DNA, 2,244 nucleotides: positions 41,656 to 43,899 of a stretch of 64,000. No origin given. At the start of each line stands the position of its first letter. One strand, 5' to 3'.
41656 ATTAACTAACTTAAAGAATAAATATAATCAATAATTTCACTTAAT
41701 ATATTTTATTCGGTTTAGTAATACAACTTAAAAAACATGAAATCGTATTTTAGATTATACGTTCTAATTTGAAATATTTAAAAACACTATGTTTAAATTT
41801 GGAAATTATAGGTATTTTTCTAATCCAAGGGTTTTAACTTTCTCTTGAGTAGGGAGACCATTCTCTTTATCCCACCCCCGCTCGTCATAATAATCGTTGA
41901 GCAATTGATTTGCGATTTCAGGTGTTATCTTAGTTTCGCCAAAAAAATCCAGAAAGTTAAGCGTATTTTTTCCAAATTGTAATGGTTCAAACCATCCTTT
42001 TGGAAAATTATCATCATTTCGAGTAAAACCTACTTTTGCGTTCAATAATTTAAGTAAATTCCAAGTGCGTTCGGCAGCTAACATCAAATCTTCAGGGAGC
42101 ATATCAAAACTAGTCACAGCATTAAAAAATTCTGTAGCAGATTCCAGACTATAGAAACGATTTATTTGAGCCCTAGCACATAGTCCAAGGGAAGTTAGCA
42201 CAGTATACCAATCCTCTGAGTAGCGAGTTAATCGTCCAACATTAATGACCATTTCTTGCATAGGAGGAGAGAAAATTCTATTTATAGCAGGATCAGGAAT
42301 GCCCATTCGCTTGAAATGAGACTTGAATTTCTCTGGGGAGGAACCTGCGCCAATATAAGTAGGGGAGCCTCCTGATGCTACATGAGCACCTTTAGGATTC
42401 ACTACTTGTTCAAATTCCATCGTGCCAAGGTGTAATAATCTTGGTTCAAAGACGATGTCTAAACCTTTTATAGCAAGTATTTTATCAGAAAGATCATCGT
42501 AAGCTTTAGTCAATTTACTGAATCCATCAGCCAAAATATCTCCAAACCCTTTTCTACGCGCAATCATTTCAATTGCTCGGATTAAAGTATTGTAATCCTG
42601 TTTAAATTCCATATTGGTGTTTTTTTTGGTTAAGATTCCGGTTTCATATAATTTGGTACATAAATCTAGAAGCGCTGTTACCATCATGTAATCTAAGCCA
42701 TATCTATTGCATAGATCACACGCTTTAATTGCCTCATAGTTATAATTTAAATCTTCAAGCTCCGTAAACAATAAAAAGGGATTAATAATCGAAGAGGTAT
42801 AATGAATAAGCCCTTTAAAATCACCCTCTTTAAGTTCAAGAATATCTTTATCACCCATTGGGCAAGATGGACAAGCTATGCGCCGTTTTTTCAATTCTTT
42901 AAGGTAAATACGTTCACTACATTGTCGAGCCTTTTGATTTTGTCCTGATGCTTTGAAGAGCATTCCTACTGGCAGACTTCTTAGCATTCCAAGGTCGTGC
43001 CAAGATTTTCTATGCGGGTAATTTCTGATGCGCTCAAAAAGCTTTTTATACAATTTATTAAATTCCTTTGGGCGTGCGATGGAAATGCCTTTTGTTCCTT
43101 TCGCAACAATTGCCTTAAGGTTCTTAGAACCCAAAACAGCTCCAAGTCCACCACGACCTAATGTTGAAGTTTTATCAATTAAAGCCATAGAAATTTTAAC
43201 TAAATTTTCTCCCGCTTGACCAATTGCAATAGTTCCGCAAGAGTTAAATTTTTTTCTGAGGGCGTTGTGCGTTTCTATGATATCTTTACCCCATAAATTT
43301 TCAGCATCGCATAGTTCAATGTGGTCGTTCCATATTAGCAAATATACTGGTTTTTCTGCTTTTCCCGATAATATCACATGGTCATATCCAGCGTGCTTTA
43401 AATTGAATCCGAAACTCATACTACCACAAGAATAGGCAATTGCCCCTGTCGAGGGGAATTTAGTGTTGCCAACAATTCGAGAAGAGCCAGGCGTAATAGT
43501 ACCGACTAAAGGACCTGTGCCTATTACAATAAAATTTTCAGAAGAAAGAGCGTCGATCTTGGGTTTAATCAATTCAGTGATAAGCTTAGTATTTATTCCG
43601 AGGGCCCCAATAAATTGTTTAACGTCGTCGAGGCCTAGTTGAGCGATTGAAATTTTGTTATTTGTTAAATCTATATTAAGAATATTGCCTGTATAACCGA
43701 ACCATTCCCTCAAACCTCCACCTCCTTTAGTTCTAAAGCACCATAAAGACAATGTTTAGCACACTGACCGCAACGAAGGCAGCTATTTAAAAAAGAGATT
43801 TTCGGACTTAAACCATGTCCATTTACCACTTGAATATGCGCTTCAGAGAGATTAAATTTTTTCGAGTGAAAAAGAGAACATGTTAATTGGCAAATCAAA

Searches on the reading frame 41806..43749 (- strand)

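Call 51: search_protein_families(library=pfam, proteins=[window:41806-43749:-], max_evalue=0.0001)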
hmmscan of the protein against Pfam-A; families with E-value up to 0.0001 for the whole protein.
window:41806-43749:- (647 aa): 2 families
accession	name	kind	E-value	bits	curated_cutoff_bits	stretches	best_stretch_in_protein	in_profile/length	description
PF02730.20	AFOR_N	-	2.2e-61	207.5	29.8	1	21-219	1-199/199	Aldehyde ferredoxin oxidoreductase, N-terminal domain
PF01314.23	AFOR_C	-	6.4e-58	197.2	27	1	266-643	44-385/385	Aldehyde ferredoxin oxidoreductase, domains 2 & 3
